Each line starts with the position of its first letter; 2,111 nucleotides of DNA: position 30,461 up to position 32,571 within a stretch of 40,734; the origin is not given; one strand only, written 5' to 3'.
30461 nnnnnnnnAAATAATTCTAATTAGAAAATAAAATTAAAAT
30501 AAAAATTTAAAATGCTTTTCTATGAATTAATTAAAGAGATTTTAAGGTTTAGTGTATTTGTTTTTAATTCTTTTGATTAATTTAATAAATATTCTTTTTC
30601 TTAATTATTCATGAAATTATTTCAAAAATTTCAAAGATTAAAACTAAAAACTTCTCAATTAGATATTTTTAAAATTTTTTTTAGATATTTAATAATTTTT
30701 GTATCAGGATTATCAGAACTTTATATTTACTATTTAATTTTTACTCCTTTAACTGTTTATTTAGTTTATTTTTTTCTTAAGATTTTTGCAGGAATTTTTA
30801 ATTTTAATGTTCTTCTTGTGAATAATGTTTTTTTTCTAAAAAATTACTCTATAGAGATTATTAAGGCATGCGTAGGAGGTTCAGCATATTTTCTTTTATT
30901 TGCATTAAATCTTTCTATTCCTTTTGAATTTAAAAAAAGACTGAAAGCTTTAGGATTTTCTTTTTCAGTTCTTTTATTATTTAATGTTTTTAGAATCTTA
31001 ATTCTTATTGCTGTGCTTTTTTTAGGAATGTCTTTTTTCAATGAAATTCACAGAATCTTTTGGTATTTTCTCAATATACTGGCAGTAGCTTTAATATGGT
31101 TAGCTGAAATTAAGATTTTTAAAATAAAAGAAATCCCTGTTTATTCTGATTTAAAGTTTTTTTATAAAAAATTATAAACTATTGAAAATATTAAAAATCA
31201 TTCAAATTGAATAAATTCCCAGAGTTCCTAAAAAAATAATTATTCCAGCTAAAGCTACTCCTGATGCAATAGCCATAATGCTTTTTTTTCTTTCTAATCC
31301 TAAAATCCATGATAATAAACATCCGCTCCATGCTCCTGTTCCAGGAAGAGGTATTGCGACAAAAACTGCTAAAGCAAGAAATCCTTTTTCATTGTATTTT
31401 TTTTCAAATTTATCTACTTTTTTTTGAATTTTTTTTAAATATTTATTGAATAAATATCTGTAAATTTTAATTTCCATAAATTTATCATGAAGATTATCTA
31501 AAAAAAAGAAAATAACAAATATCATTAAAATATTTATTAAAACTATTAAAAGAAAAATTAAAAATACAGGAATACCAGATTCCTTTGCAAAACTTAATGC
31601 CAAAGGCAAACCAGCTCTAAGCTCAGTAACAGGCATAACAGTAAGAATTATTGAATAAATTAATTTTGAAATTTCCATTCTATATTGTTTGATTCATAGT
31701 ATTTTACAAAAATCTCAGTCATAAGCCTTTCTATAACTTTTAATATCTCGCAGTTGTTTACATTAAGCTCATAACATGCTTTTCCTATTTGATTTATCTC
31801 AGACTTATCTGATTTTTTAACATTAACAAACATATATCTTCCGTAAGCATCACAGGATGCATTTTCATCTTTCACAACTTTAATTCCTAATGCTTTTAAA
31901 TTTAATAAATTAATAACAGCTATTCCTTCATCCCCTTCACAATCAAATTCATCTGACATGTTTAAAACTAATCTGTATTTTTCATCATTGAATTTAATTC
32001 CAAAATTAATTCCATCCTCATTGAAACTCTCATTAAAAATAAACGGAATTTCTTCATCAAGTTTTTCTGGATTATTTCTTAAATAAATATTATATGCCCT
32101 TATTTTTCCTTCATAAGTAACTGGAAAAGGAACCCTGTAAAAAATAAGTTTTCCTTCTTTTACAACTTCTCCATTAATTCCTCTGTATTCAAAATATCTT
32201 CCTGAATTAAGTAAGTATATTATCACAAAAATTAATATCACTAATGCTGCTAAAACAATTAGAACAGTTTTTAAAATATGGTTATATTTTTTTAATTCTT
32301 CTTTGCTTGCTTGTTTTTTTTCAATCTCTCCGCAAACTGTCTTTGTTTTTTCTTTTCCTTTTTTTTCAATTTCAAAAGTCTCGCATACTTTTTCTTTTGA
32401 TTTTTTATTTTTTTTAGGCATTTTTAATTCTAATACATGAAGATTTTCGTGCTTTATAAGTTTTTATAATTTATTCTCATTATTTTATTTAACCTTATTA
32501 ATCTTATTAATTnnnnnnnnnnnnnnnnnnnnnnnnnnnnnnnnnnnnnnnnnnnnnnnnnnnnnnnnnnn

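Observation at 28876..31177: Miniature archaeosortase-like protein next to an acidic surface protein with a TM + KVARR tail: possible dedicated sorting pair with an unrecognised signal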

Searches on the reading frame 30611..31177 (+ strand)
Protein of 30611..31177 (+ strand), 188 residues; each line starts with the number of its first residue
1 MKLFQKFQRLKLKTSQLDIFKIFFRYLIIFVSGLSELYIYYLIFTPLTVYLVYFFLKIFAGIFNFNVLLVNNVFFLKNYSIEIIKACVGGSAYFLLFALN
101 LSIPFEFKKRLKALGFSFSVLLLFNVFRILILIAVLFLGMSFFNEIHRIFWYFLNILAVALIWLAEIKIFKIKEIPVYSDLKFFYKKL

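Call 3: search_protein_families(library=ncbifam, proteins=[window:30611-31177:+], max_evalue=1)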
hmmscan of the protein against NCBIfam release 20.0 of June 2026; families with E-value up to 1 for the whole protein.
window:30611-31177:+ (188 aa): 8 families
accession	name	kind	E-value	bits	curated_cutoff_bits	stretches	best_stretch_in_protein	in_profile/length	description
NF033505.2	paceosortase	exception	8.5e-50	169.1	80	1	20-187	2-165/167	pacearchaeosortase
TIGR04178.1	exo_archaeo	signature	1.5e-09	38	23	1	81-165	1-91/97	exosortase/archaeosortase family protein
NF045528.1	heimosortase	equivalog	8.9e-07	29.1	130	1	80-143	85-148/199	heimdallarchaeosortase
TIGR04124.1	archaeo_artE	exception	1.3e-05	25.3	95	1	18-170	8-151/153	archaeosortase family protein ArtE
TIGR04177.1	exosort_XrtH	exception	0.00029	20.8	86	1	21-167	4-152/158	exosortase H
TIGR04300.1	exosort_XrtM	exception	0.0055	17.1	125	1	31-161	11-135/150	exosortase family protein XrtM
TIGR03074.1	PQQ_membr_DH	subfamily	0.56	7.9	832.65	1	86-167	22-99/783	membrane-bound PQQ-dependent dehydrogenase, glucose/quinate/shikimate family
TIGR04144.1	archaeo_VPXXXP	exception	0.8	9.6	150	0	36-165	17-151/156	archaeosortase B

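Call 4: search_protein_families(library=pfam, proteins=[window:30611-31177:+], max_evalue=1)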
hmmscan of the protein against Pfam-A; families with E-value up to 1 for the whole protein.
window:30611-31177:+ (188 aa): 0 families

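Call 8: find_homologous_proteins(query=window:30611-31177:+, max_evalue=0.001)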
Query window:30611-31177:+ (188 aa): 179 proteins with E <= 0.001 among 473 candidates; the best 120 are listed.
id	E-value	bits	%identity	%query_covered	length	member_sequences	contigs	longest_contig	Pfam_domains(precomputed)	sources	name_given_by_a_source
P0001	2.4e-102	359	97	100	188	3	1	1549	-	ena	-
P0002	6.5e-43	165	54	90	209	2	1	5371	-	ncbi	-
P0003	1.9e-41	160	53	96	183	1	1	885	-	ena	-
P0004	7.3e-41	159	53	89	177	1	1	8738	-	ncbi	ncbi:MAG: pacearchaeosortase [Candidatus Thorarchaeota archaeon]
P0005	9.4e-41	158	50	94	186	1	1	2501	-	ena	-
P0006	2.3e-40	157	54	91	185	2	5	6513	-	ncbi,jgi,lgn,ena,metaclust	metaclust:\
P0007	3.1e-40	156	55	91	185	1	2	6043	-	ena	-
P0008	8.9e-40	155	50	95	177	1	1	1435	-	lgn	-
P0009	1.2e-39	155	50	90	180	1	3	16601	-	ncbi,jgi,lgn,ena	-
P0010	2.2e-39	154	50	90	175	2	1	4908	PF09721.16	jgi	-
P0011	2.4e-39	154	53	91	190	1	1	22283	-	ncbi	-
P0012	3.1e-39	153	54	93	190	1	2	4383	-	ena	-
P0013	5.8e-39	152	50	90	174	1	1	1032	-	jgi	jgi:exosortase/archaeosortase family protein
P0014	1.2e-38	151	54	89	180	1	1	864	-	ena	-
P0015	1.3e-38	151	49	89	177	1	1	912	-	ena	-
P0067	1.1e-33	135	49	88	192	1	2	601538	-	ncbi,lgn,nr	ncbi:MAG: pacearchaeosortase [Candidatus Nanoarchaeia archaeon]|nr:pacearchaeosortase [Candidatus Na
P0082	2.8e-32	131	45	89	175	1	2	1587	PF09721.16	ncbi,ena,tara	tara:strand:- start:92 stop:619 length:528 start_codon:yes stop_codon:yes gene_type:complete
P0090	1.1e-31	129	46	88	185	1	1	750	PF09721.16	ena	-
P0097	1.7e-31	128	45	89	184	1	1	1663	PF09721.16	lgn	-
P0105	5.4e-31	126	43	94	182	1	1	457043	-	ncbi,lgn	ncbi:MAG: pacearchaeosortase [Candidatus Pacearchaeota archaeon]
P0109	4.3e-30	123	46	89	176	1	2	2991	PF09721.16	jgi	-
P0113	1.3e-29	122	48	86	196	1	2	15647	PF09721.16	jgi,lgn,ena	-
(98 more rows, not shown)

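Call 11: find_encoding_contigs(protein=P0105, flank=6000, max_places=2)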
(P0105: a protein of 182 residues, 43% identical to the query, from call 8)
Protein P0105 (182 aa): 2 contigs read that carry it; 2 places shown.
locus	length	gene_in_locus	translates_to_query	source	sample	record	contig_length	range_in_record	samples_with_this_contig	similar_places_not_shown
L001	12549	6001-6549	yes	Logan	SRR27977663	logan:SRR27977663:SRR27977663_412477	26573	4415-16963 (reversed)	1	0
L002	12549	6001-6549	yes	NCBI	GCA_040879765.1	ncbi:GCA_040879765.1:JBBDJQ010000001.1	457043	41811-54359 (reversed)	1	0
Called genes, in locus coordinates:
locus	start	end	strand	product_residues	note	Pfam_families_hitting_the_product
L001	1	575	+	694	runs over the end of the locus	PF09603:Fib_succ_major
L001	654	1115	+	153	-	PF03439:Spt5-NGN, PF00467:KOW (weak)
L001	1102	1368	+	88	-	-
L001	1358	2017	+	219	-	PF03946:Ribosomal_L11_N, PF00298:Ribosomal_L11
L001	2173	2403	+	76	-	PF01780:Ribosomal_L37ae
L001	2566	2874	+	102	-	PF01920:Prefoldin_2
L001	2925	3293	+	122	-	PF04472:SepF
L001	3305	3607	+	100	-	-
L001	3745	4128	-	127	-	-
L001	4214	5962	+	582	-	-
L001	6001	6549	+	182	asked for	-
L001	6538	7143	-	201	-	-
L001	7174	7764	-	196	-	-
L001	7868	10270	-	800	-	PF05124:S_layer_C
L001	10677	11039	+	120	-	PF25212:HVO_A0114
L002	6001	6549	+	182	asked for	-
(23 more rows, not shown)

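Call 12: find_encoding_contigs(protein=P0067, flank=6000, max_places=2)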
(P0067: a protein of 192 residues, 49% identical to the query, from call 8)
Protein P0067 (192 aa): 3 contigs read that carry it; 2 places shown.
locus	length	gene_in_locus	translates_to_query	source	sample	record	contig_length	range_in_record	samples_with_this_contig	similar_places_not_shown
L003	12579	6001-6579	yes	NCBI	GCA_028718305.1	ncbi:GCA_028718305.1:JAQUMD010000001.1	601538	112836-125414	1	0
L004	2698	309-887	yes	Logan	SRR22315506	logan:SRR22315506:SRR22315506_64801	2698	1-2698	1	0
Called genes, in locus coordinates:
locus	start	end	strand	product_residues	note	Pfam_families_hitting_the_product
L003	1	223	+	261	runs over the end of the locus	-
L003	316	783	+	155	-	PF03439:Spt5-NGN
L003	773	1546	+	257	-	PF03946:Ribosomal_L11_N, PF00298:Ribosomal_L11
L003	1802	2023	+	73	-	PF01780:Ribosomal_L37ae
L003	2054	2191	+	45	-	-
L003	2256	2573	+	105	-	PF01920:Prefoldin_2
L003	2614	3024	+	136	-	PF04472:SepF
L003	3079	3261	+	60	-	-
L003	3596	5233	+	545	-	-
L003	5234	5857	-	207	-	PF01569:PAP2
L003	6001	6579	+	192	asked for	-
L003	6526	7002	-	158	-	PF06695:Sm_multidrug_ex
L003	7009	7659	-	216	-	-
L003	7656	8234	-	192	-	-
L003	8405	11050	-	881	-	PF05124:S_layer_C (weak)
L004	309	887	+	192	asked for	-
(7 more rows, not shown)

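Call 13: find_related_loci(query=A1, collection=genome_contigs, flank=6000)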
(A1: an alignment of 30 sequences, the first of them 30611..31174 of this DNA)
Query A1 (188 aa) in genome_contigs; peptide patterns used: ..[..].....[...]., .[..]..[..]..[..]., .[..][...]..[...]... (x = any residue, [..] = any of these).
494 stretches matched a pattern; 454 encode a relative of the query (tblastn E <= 1e-3); the best 80 are kept; 80 distinct loci.
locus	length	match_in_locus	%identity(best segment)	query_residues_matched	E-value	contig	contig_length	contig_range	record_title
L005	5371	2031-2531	54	18-187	2e-49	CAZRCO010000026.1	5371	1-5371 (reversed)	MAG TPA_asm: Candidatus Woesearchaeota archaeon isolate binchicken_co34_553 genome assembly, contig: NODE_27805_length_5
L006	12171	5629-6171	48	1-187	2e-48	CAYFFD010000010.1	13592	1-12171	MAG TPA_asm: Candidatus Woesearchaeota archaeon isolate ERP003628_co1_44 genome assembly, contig: NODE_2591_length_13592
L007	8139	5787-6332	48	2-187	9e-48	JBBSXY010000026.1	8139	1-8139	MAG: Nanoarchaeota archaeon isolate H32-bin010 H32_bin010_000000000026, whole genome shotgun sequence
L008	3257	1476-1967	51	19-186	3e-46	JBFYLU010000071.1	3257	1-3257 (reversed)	MAG: Nanoarchaeota archaeon isolate PPR_0044 k121_2615794, whole genome shotgun sequence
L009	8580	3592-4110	49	12-187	4e-45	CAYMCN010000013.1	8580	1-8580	MAG TPA_asm: Candidatus Woesearchaeota archaeon isolate binchicken_co201_7 genome assembly, contig: NODE_9433_length_858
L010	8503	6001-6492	50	21-188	1e-44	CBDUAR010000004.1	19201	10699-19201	MAG TPA_asm: uncultured archaeon isolate ERR2431951_metabat2_56 genome assembly, contig: ERZ23879989.652, whole genome s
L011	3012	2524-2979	50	33-188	1e-44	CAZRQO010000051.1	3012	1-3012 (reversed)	MAG TPA_asm: Candidatus Woesearchaeota archaeon isolate SRP214966_co4_382 genome assembly, contig: NODE_61836_length_301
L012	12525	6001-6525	47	10-187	1e-44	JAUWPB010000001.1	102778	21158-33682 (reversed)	MAG: Nanoarchaeota archaeon isolate CSMAG_2465 CSMAG_2465_k141_497572_length_102778_cov_44.9906, whole genome shotgun se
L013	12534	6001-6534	50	2-182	4e-44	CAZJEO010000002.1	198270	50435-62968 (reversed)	MAG TPA_asm: Candidatus Woesearchaeota archaeon isolate binchicken_co136_1 genome assembly, contig: NODE_19_length_19827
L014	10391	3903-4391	49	21-187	9e-44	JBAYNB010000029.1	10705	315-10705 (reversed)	MAG: Candidatus Pacearchaeota archaeon isolate SO_2016_LW1_54 scaffold07586_LW64-88_2016, whole genome shotgun sequence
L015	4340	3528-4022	52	21-188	7e-44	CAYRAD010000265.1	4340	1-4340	MAG TPA_asm: uncultured Vicingus sp. isolate binchicken_co275_22 genome assembly, contig: NODE_40309_length_4340_cov_7.5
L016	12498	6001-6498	49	18-187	1e-43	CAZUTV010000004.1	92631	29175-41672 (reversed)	MAG TPA_asm: Candidatus Woesearchaeota archaeon isolate binchicken_co274_125 genome assembly, contig: NODE_598_length_92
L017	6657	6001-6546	49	2-187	2e-43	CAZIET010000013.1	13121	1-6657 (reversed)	MAG TPA_asm: Candidatus Woesearchaeota archaeon isolate SRP269290_co7_543 genome assembly, contig: NODE_2176_length_1312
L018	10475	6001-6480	52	25-187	5e-43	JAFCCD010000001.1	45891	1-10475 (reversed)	MAG: Nanoarchaeota archaeon isolate AB_1215_Bin_163 AB_1215_Bin_163.fna_scaffold_515, whole genome shotgun sequence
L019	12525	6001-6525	47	6-188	6e-43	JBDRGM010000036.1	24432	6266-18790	MAG: archaeon isolate MEGAHIT-group-1.433 k141_3190941, whole genome shotgun sequence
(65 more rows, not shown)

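Call 18: search_solved_structures(query=A1, max_evalue=1)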
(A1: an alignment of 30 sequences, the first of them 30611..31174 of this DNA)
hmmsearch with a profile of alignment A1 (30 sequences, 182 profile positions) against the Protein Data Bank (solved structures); distinct sequences matched with E-value up to 1: 0.

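Call 29: predict_structure(alignment_id=A1)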
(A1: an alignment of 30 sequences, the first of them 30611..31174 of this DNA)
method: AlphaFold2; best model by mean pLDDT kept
length: 188 residues; sequences in the alignment: 30
mean_pLDDT: 86.7   pTM: 0.78
mean pLDDT of the five models: 86.7, 86.5, 85.4, 85.3, 85.0
residues with pLDDT >= 90: 88; 70-90: 80; 50-70: 16; < 50: 4
segments of 3 or more residues with pLDDT < 50: 11-14
pLDDT, mean of each block of 10 residues (from residue 1): 58 62 88 84 92 93 90 90 78 91 92 96 93 89 88 90 96 89 88
secondary structure, 60 per line:
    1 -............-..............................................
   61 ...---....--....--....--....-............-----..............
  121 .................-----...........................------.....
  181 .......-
elements in order: H2-13 H15-63 E67-70 E73-76 E79-82 H85-88 H90-101 H107-137 H143-169 H176-187

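Call 32: fold_search(model_id=the predicted structure, library=pdb)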
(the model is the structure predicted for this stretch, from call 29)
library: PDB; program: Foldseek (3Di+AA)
matches with E <= 10: 96; with E <= 0.001: 0
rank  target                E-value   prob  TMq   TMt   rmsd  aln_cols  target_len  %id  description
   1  5dwk_C                1.7e+00  0.16  0.23  0.38   9.3        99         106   15  Diacylglycerol Kinase solved by multi crystal multi orientation native SAD (released 2016-03-23)
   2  3ze3_D                1.9e+00  0.28  0.28  0.44   5.6        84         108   15  Crystal structure of the integral membrane diacylglycerol kinase - delta7 (released 2013-05-22)
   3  5jm8_D                2.2e+00  0.06  0.14  0.06  12.4        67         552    7  The structure of ATP-bound aerobactin synthetase IucA from a hypervirulent pathotype of Klebsiella pneumoniae (released 2016-06-15)
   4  5mx5_G                2.2e+00  0.03  0.19  0.17  16.9       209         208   14  Mouse PA28alpha-beta (released 2017-09-13)
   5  7nao_e                2.2e+00  0.03  0.18  0.16  17.3       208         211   15  Human PA28-20S proteasome complex (released 2022-11-02)
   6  4brb_A                2.3e+00  0.13  0.23  0.34   9.4        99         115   16  Crystal structure of the integral membrane enzyme DgkA-ref, delta 7 (released 2014-06-18)
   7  5jm8_C                2.5e+00  0.06  0.14  0.06  12.3        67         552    7  The structure of ATP-bound aerobactin synthetase IucA from a hypervirulent pathotype of Klebsiella pneumoniae (released 2016-06-15)
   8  5jm8_F                2.6e+00  0.04  0.13  0.05  12.2        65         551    8  The structure of ATP-bound aerobactin synthetase IucA from a hypervirulent pathotype of Klebsiella pneumoniae (released 2016-06-15)
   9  5dwk_B                2.8e+00  0.15  0.25  0.38   6.8        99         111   13  Diacylglycerol Kinase solved by multi crystal multi orientation native SAD (released 2016-03-23)
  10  4uxw_C                2.8e+00  0.12  0.22  0.37   9.5        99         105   16  Structure of delta4-DgkA-apo in 9.9 MAG (released 2015-09-30)
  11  3ze5_B                3.1e+00  0.18  0.27  0.39   4.7        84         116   13  Crystal structure of the integral membrane diacylglycerol kinase - delta4 (released 2013-05-22)
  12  4cjz_B                3.3e+00  0.16  0.27  0.38   4.7        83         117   13  Crystal structure of the integral membrane diacylglycerol kinase DgkA- 9.9, delta 4 (released 2015-01-28)
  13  3ze5_C                3.3e+00  0.15  0.26  0.40   5.0        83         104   13  Crystal structure of the integral membrane diacylglycerol kinase - delta4 (released 2013-05-22)
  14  5dwk_A                3.5e+00  0.15  0.27  0.46   5.2        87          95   14  Diacylglycerol Kinase solved by multi crystal multi orientation native SAD (released 2016-03-23)
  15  3ze3_A                3.7e+00  0.10  0.23  0.34   9.3        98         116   15  Crystal structure of the integral membrane diacylglycerol kinase - delta7 (released 2013-05-22)
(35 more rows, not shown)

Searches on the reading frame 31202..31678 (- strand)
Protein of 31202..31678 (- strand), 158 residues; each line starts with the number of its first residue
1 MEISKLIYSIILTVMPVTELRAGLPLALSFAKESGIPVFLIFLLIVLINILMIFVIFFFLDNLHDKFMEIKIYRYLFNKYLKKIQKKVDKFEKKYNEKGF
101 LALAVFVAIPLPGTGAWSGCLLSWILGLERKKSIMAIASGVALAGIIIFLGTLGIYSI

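Call 3: search_protein_families(library=ncbifam, proteins=[window:31202-31678:-], max_evalue=1)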
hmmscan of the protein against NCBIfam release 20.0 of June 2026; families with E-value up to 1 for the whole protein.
window:31202-31678:- (158 aa): 1 family
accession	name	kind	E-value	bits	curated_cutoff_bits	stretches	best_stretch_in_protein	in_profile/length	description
NF052531.1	Strep_LiaS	equivalog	0.13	11.5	450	1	7-87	17-95/328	envelope stress sensor histidine kinase LiaS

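Call 4: search_protein_families(library=pfam, proteins=[window:31202-31678:-], max_evalue=1)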
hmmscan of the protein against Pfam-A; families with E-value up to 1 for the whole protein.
window:31202-31678:- (158 aa): 3 families
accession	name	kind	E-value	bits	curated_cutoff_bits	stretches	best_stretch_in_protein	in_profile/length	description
PF06695.16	Sm_multidrug_ex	-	1.4e-31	110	30.7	1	19-147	1-121/121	Putative small multi-drug export protein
PF07952.17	Toxin_trans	-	0.026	14.1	25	1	22-97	111-186/323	Clostridium neurotoxin, Translocation domain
PF10458.14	Val_tRNA-synt_C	-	0.078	13.7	25.9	1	78-102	10-34/66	Valyl tRNA synthetase tRNA binding arm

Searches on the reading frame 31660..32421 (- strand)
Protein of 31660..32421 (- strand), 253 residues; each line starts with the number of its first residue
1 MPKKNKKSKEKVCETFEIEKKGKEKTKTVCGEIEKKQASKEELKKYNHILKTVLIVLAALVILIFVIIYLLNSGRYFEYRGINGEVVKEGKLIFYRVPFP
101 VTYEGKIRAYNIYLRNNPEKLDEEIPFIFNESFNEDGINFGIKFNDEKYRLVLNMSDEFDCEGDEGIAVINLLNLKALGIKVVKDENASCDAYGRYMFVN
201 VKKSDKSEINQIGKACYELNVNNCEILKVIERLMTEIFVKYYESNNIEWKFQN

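Call 3: search_protein_families(library=ncbifam, proteins=[window:31660-32421:-], max_evalue=1)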
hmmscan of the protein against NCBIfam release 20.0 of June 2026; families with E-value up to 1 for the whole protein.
window:31660-32421:- (253 aa): 6 families
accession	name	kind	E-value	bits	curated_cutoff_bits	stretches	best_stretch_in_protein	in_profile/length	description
NF033598.2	elast_bind_EbpS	equivalog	0.039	12.8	300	1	14-70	281-325/498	elastin-binding protein EbpS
NF042931.1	SAG1386_EF1546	equivalog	0.044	13.9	80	1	35-73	16-53/158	SAG1386/EF1546 family surface-associated protein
NF039170.1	SdrH_fam_CTERM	subfamily_domain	0.05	13.6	50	1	6-68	97-157/163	SdrH family protein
NF038277.1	accessory_MacP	equivalog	0.051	14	45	1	14-67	46-98/98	cell wall synthase accessory phosphoprotein MacP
NF004373.0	PRK05740.1-3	equivalog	0.066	13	154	1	43-78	61-95/150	preprotein translocase subunit SecE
NF003498.0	PRK05170.1-1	equivalog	0.074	12.9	256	1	185-236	19-70/148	YcgN family cysteine cluster protein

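Call 4: search_protein_families(library=pfam, proteins=[window:31660-32421:-], max_evalue=1)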
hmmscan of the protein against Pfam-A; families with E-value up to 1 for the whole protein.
window:31660-32421:- (253 aa): 6 families
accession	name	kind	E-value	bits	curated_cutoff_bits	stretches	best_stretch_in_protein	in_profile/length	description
PF06024.17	Orf78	-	0.0086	16.8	29.4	1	24-70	37-84/101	Orf78 (ac78)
PF06504.17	RepC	-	0.014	15.1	22.8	1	10-60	204-254/272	Replication protein C (RepC)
PF15012.11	DUF4519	-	0.018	15.6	27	1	34-70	15-51/56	Domain of unknown function (DUF4519)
PF05963.17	Cytomega_US3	-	0.16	12.1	25.8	0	44-70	172-198/212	Cytomegalovirus US3 protein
PF05568.16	ASFV_J13L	-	0.21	11.8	23.6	1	50-75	31-56/189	African swine fever virus J13L protein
PF15168.11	TRIQK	-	0.23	11.9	27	1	1-70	1-67/79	Triple QxxK/R motif-containing protein family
